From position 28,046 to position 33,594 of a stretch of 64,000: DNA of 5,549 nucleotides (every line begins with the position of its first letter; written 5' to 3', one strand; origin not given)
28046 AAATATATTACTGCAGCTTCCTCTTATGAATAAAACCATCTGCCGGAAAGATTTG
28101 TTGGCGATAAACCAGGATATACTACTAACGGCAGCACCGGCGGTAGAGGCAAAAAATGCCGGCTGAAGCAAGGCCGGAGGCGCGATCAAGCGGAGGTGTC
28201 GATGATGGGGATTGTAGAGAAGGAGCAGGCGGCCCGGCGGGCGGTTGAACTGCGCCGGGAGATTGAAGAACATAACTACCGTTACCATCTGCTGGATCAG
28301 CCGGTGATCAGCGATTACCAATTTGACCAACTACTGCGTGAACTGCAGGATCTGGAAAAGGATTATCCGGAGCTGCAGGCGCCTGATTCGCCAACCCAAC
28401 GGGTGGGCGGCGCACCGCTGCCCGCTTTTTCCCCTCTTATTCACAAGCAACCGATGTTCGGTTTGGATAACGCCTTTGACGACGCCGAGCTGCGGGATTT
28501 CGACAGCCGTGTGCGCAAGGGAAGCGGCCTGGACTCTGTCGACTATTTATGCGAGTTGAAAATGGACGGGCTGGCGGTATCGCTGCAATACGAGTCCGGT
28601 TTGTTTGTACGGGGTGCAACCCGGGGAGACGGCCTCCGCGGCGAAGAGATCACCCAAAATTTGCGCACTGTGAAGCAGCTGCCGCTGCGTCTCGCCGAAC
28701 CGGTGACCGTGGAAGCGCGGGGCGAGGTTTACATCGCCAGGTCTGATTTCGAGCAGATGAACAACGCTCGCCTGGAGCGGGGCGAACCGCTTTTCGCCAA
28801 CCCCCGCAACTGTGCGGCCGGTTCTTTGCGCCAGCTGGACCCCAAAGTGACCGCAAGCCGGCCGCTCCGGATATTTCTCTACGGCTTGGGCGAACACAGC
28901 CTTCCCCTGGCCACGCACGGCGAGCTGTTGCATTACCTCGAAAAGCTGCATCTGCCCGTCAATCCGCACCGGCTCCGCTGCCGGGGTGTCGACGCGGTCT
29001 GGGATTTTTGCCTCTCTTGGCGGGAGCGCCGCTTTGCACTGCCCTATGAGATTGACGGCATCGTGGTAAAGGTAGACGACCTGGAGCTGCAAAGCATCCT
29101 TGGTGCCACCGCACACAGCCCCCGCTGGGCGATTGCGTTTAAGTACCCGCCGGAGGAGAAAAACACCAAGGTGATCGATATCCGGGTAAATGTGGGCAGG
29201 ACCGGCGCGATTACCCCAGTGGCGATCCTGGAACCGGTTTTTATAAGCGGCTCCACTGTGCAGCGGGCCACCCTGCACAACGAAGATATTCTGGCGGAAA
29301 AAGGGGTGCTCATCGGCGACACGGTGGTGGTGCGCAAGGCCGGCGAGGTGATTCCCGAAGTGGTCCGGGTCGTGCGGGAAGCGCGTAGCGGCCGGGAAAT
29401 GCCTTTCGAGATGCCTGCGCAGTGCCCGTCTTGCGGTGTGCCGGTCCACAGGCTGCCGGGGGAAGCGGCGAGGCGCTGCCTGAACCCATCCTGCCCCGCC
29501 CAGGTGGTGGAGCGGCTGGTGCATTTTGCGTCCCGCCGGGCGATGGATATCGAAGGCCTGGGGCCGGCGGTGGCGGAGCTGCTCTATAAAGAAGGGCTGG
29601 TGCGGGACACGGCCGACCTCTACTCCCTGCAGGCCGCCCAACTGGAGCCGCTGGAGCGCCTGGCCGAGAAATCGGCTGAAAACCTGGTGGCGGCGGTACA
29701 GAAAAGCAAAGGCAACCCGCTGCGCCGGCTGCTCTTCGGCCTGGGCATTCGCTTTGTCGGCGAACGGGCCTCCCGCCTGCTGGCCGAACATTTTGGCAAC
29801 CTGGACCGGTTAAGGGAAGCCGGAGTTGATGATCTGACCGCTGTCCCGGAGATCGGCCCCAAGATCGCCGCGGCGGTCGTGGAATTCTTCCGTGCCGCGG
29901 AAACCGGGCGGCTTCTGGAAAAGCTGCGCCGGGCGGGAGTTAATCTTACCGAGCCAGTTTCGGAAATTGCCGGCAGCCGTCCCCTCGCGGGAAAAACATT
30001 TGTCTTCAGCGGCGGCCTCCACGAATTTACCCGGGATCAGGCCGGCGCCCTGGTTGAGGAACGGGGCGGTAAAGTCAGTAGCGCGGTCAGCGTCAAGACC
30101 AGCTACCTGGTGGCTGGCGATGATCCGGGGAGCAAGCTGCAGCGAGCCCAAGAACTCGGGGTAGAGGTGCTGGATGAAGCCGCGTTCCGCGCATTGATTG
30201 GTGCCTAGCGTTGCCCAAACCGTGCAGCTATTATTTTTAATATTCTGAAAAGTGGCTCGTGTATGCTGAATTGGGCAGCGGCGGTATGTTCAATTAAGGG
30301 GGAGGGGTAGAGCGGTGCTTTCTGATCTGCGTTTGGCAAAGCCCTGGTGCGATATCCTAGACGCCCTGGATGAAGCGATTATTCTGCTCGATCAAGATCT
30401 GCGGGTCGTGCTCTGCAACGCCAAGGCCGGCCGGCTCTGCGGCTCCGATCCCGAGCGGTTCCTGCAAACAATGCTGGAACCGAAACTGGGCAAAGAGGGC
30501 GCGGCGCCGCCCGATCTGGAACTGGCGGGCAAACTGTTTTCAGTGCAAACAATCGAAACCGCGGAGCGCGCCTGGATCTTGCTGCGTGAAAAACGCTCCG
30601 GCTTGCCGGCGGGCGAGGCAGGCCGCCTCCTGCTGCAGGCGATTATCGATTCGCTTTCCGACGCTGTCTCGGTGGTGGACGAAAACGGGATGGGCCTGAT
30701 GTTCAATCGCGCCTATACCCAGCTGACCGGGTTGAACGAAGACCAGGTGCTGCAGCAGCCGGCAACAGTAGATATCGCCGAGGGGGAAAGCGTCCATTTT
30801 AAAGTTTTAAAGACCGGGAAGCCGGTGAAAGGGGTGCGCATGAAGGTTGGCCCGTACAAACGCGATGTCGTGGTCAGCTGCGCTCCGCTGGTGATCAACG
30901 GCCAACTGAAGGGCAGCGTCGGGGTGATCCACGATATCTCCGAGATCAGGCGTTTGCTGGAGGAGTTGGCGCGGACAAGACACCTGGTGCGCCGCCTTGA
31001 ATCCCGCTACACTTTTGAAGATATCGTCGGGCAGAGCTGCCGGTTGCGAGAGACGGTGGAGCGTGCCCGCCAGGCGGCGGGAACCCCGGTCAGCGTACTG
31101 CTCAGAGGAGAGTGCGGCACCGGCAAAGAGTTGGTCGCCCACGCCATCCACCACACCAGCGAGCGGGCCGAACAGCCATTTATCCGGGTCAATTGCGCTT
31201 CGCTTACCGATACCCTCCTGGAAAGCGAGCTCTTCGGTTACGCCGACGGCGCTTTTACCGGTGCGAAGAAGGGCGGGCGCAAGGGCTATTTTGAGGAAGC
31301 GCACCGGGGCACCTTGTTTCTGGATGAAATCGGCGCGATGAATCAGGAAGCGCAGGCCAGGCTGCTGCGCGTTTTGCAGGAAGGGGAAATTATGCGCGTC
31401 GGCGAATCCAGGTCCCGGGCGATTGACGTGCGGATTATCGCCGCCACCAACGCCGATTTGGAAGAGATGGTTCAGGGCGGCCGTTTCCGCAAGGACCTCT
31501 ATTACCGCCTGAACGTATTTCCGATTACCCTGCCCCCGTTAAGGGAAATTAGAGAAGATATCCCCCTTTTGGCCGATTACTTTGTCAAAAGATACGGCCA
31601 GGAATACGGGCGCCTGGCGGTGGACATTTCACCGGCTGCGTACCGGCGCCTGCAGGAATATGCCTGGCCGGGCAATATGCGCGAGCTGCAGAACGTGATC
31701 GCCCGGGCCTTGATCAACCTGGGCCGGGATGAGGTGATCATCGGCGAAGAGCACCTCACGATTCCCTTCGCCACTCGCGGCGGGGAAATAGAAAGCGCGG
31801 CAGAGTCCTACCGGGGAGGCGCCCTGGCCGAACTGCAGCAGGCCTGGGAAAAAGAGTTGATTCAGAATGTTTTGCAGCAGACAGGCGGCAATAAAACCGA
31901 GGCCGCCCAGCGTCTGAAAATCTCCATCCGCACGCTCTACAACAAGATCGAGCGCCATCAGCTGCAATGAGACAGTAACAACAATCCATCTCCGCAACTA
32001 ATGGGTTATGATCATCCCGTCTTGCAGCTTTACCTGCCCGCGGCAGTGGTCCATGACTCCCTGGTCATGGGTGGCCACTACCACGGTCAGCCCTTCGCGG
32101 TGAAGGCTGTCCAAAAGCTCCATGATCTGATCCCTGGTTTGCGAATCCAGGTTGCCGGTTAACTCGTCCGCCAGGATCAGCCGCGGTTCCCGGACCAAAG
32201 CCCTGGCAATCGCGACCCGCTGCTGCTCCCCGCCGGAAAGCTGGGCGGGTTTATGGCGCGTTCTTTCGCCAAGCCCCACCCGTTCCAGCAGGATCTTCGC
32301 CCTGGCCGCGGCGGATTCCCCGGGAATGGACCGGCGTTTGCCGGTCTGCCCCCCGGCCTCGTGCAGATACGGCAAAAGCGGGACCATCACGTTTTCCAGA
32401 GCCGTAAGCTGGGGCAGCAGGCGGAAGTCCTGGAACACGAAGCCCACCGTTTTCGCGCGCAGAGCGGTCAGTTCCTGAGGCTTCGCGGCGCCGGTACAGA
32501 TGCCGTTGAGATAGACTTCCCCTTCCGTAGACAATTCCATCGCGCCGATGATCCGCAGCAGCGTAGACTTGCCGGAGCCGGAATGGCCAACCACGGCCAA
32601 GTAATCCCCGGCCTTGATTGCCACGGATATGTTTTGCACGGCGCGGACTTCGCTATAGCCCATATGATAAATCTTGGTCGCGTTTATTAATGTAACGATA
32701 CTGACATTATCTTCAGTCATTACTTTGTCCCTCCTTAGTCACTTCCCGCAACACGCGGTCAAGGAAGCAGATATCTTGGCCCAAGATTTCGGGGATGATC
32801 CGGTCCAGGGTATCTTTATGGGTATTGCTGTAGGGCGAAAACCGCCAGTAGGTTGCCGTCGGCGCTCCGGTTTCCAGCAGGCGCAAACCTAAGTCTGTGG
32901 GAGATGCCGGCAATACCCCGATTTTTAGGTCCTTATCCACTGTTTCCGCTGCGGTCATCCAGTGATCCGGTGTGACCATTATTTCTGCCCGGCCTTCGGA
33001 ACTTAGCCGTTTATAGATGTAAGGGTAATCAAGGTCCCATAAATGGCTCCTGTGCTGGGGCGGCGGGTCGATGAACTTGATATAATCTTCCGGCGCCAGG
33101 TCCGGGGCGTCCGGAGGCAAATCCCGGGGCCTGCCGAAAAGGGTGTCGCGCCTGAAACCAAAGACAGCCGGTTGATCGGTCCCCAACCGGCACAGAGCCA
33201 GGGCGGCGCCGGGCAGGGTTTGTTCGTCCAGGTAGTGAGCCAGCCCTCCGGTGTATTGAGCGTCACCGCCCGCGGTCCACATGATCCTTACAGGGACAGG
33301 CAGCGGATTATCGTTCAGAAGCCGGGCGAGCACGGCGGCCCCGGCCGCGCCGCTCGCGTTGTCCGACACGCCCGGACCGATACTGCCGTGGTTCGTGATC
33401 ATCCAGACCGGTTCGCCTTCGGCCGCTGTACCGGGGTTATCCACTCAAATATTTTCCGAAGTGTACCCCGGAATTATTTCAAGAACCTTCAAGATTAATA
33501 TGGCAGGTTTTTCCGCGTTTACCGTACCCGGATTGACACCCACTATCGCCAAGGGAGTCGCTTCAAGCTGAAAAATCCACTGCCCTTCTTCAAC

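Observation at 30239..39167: bkd-like sigma-54/CodY regulon rebuilt around a ferredoxin-type oxidoreductase, linking to the mutase cluster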

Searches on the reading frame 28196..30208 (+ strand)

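Call 3: search_protein_families(library=pfam, proteins=[window:28196-30208:+])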
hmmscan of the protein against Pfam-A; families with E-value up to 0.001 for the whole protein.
window:28196-30208:+ (670 aa): 10 families
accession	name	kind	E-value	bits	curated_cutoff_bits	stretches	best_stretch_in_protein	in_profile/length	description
PF01653.23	DNA_ligase_aden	-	1.5e-90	303.6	27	1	77-320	3-253/253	NAD-dependent DNA ligase adenylation domain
PF03120.22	DNA_ligase_OB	-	1.9e-33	114.6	32.9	1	324-400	2-78/79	NAD-dependent DNA ligase OB-fold domain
PF12826.13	HHH_2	-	4.4e-23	81.7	27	1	511-570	1-60/64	Helix-hairpin-helix motif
PF14520.12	HHH_5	-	7.5e-14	52.4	27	2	516-566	5-56/57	Helix-hairpin-helix domain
PF00533.33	BRCT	-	2.1e-13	50.7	21.3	1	594-667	3-77/78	BRCA1 C Terminus (BRCT) domain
PF03119.21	DNA_ligase_ZBD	-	4.9e-09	36.4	25.8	1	409-435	1-27/27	NAD-dependent DNA ligase C4 zinc finger domain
PF22745.1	Nlig-Ia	-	2e-07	32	27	1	18-60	8-50/92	DNA ligase-like, N-terminal NAD+-binding domain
PF00633.29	HHH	-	5.8e-07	29.5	24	1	536-564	2-30/30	Helix-hairpin-helix motif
PF12836.13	HHH_3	-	3.5e-05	24.3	27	0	540-564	9-33/65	Helix-hairpin-helix motif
PF12738.14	PTCB-BRCT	-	5.4e-05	23.6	22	1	608-658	8-58/63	twin BRCT domain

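Call 4: search_protein_families(library=ncbifam, proteins=[window:28196-30208:+])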
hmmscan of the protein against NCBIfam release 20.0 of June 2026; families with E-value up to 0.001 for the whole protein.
window:28196-30208:+ (670 aa): 8 families
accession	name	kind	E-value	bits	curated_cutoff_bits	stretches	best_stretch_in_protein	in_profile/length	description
NF005932.1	PRK07956.1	equivalog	3.5e-257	855.2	369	1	15-667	2-663/664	NAD-dependent DNA ligase LigA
TIGR00575.1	dnlj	equivalog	4e-247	821.8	444.45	1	19-663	1-651/652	NAD-dependent DNA ligase LigA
NF010931.0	PRK14351.1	equivalog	5.1e-194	646.7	1051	1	7-668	27-682/692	NAD-dependent DNA ligase LigA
NF010930.0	PRK14350.1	equivalog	3.3e-117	392.5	652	1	16-660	9-657/669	NAD-dependent DNA ligase LigA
NF005987.0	PRK08097.1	equivalog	4.2e-54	184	498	1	9-583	27-558/562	NAD-dependent DNA ligase LigB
NF004844.0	PRK06195.1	equivalog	4.4e-10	39.4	373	1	571-651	195-275/309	DNA polymerase III subunit epsilon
NF001824.0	PRK00558.1-5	equivalog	2.4e-06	26.2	451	1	518-568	597-647/652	excinuclease ABC subunit UvrC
NF011260.0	PRK14666.1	equivalog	6.4e-05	21.9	649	1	520-564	644-688/698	excinuclease ABC subunit C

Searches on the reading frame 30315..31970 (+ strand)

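Call 3: search_protein_families(library=pfam, proteins=[window:30315-31970:+])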
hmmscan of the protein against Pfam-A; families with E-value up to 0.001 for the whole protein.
window:30315-31970:+ (551 aa): 13 families
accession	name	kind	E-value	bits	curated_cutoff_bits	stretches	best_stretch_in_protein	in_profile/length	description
PF00158.32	Sigma54_activat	-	3.4e-69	232.3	20.2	1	237-404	1-167/168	Sigma-54 interaction domain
PF14532.12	Sigma54_activ_2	-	2.9e-20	73.3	25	1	239-409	2-138/138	Sigma-54 interaction domain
PF25601.1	AAA_lid_14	-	1.6e-19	69.9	27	1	410-482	1-71/87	AAA+ ATPase lid domain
PF00989.32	PAS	-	5.5e-19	68.7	22.6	1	107-208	3-113/113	PAS fold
PF02954.25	HTH_8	-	3.2e-13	49.6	22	1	512-547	6-41/42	Bacterial regulatory protein, Fis family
PF13188.13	PAS_8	-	1.8e-10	40.7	21.8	1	106-145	2-38/65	PAS domain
PF13426.13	PAS_9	-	2.1e-09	38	27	1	116-210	2-103/103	PAS domain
PF08448.16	PAS_4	-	2.7e-08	34.4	23.1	0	15-54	1-40/110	PAS fold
PF00004.35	AAA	-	3.1e-08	34.6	21.2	1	261-393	1-125/131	ATPase family associated with various cellular activities (AAA)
PF07724.20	AAA_2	-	1.3e-07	32.2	27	1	259-387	4-132/166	AAA domain (Cdc48 subfamily)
PF12860.13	PAS_7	-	9.7e-07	29.4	27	0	15-47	1-33/115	PAS fold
PF01078.27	Mg_chelatase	-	4.5e-06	26.6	20.3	1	234-379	2-157/207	Magnesium chelatase, subunit ChlI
PF07728.20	AAA_5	-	7.9e-06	26.4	22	1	261-380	2-123/139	AAA domain (dynein-related subfamily)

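Call 4: search_protein_families(library=ncbifam, proteins=[window:30315-31970:+])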
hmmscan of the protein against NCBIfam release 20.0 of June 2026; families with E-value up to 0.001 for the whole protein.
window:30315-31970:+ (551 aa): 33 families (the best 25 are shown)
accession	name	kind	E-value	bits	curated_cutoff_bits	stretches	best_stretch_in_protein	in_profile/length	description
NF041552.1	TF_PrdR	equivalog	5.1e-124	414.7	795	1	106-548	135-576/577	sigma-54 dependent transcriptional regulator PrdR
NF003451.0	PRK05022.1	equivalog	7.2e-100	335.1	476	1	208-544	162-504/512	nitric oxide reductase transcriptional regulator NorR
TIGR01817.1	nifA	equivalog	8e-100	335.1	528.85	1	225-476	186-434/534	nif-specific transcriptional activator NifA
NF008469.0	PRK11361.1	equivalog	1.6e-99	333.7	714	1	220-547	128-453/461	acetoacetate metabolism transcriptional regulator AtoC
TIGR02329.1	propionate_PrpR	equivalog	8.8e-91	305.1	499.2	1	222-545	198-524/526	propionate catabolism operon regulatory protein PrpR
NF041906.1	V4R_TF_MobR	exception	2.5e-90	303.5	999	1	223-545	220-541/544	phenol degradation transcriptional regulator MobR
NF038308.1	RNA_repair_RtcR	equivalog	2.2e-88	297.4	650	1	212-543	157-506/530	RNA repair transcriptional activator RtcR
TIGR02915.1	PEP_resp_reg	equivalog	1.4e-87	294.4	502.6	1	219-550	123-444/445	PEP-CTERM-box response regulator transcription factor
NF050807.1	TransRegFlbDCaul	equivalog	2.1e-86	290.6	750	1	237-548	120-438/454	sigma-54-dependent transcriptional regulator FlbD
TIGR01818.1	ntrC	equivalog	4.3e-86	289.5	558.6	1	212-546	111-461/463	nitrogen regulation protein NR(I)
NF008085.0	PRK10820.1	equivalog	2.8e-85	286.9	576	1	101-549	76-511/520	transcriptional regulator TyrR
NF007689.0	PRK10365.1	equivalog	1.8e-84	284.1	760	1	236-547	140-441/441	sigma-54-dependent response regulator transcription factor ZraR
NF011953.0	PRK15424.1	equivalog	5.9e-84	282.6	703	1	216-548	200-534/538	propionate catabolism operon regulatory protein PrpR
TIGR02974.1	phageshock_pspF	equivalog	9e-84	281.5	443.55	1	237-488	1-251/336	phage shock protein operon transcriptional activator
NF008485.2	PRK11388.1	equivalog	6.2e-78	262.7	551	1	107-551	212-638/643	dihydroxyacetone kinase operon transcriptional regulator DhaR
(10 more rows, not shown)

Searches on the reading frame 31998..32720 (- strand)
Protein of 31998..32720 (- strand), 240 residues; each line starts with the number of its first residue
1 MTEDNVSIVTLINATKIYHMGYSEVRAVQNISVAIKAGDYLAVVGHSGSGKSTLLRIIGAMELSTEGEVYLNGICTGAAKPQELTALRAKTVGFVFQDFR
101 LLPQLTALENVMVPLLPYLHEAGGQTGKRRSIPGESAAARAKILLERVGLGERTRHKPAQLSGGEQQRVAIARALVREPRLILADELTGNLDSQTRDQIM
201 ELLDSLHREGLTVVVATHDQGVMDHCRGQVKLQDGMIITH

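Call 3: search_protein_families(library=pfam, proteins=[window:31998-32720:-])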
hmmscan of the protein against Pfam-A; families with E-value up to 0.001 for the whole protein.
window:31998-32720:- (240 aa): 5 families
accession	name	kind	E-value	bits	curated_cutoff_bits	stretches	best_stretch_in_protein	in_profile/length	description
PF00005.33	ABC_tran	-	1e-31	110.8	25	1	28-188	1-136/137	ABC transporter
PF13304.12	AAA_21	-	4.3e-09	37.3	27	1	158-224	235-304/304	AAA domain, putative AbiEii toxin, Type IV TA system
PF02463.25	SMC_N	-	3.1e-07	30.5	40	1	157-231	133-210/220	RecF/RecN/SMC N terminal domain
PF13191.12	AAA_16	-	8.1e-05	23.6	32.6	1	34-213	18-166/167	AAA ATPase domain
PF20703.3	nSTAND1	-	0.00035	20.8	27.1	0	27-227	22-168/379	Novel STAND NTPase 1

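Call 4: search_protein_families(library=ncbifam, proteins=[window:31998-32720:-])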
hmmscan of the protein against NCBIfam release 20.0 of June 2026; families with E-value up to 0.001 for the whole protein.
window:31998-32720:- (240 aa): 188 families (the best 25 are shown)
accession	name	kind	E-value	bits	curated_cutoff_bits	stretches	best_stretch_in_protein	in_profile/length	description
TIGR02211.1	LolD_lipo_ex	equivalog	1.9e-60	204.2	307.75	1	10-237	3-219/221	lipoprotein-releasing ABC transporter ATP-binding protein LolD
TIGR02673.1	FtsE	equivalog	1.4e-59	201.3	264.85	1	10-235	3-213/214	cell division ATP-binding protein FtsE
NF008639.0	PRK11629.1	equivalog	4.1e-54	183.5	360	1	8-237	6-224/234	lipoprotein-releasing ABC transporter ATP-binding protein LolD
NF007826.0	PRK10535.1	equivalog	5.7e-54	183.5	966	1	9-239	5-223/648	macrolide ABC transporter ATP-binding protein/permease MacB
NF007879.0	PRK10584.1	equivalog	1e-53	182.4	336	1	9-237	7-224/228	putative ABC transporter ATP-binding protein YbbA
TIGR03608.1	L_ocin_972_ABC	subfamily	1.7e-52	177.9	254.85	1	22-231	8-205/206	putative bacteriocin export ABC transporter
NF038007.1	ABC_ATP_DarD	equivalog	5.2e-52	176.5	375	1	9-236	2-217/218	darobactin export ABC transporter ATP-binding protein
NF007027.0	PRK09493.1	equivalog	9.9e-48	162.6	379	1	21-225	10-201/240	glutamine ABC transporter ATP-binding protein GlnQ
TIGR02315.1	ABC_phnC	equivalog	7.9e-47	159.7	266.1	1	22-238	11-225/243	phosphonate ABC transporter ATP-binding protein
TIGR02982.1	heterocyst_DevA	subfamily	1.1e-45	155.9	295.8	1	12-237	5-219/220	ABC exporter ATP-binding subunit, DevA family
NF040933.2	ABC_arch_GlcV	equivalog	1.2e-43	149.4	450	1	9-220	3-202/357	glucose ABC transporter ATP-binding protein GlcV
TIGR02314.1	ABC_MetN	equivalog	7.9e-41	140.2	499.7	1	9-230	2-211/343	methionine ABC transporter ATP-binding protein MetN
TIGR03265.1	PhnT2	equivalog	9.2e-40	136.9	457.7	1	21-220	13-195/353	putative 2-aminoethylphosphonate ABC transporter ATP-binding protein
TIGR04521.1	ECF_ATPase_2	equivalog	1.7e-38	132.3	330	2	134-237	117-223/279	energy-coupling factor transporter ATPase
TIGR00968.1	3a0106s01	subfamily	1.3e-37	129.6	342.75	1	22-236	10-208/237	sulfate ABC transporter ATP-binding protein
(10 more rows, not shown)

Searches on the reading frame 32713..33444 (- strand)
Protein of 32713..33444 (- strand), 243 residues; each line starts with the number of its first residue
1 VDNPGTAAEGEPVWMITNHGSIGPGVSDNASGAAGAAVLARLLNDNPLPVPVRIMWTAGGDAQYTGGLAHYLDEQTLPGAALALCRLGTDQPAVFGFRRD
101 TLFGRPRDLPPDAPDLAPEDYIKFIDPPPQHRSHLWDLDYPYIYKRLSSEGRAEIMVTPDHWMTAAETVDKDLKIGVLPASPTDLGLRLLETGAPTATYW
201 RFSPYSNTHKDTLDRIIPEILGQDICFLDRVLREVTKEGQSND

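Call 3: search_protein_families(library=pfam, proteins=[window:32713-33444:-])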
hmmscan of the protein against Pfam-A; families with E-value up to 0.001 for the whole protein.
window:32713-33444:- (243 aa): 0 families

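Call 4: search_protein_families(library=ncbifam, proteins=[window:32713-33444:-])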
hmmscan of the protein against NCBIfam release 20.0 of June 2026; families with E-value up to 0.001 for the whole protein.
window:32713-33444:- (243 aa): 0 families

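Call 9: search_protein_families(library=pfam, proteins=[window:32713-33444:-], max_evalue=0.01)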
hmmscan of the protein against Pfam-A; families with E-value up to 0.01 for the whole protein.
window:32713-33444:- (243 aa): 1 family
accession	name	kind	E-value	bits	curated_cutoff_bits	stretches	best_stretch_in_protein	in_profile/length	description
PF04389.22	Peptidase_M28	-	0.0013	19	21.3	1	21-66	25-72/193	Peptidase family M28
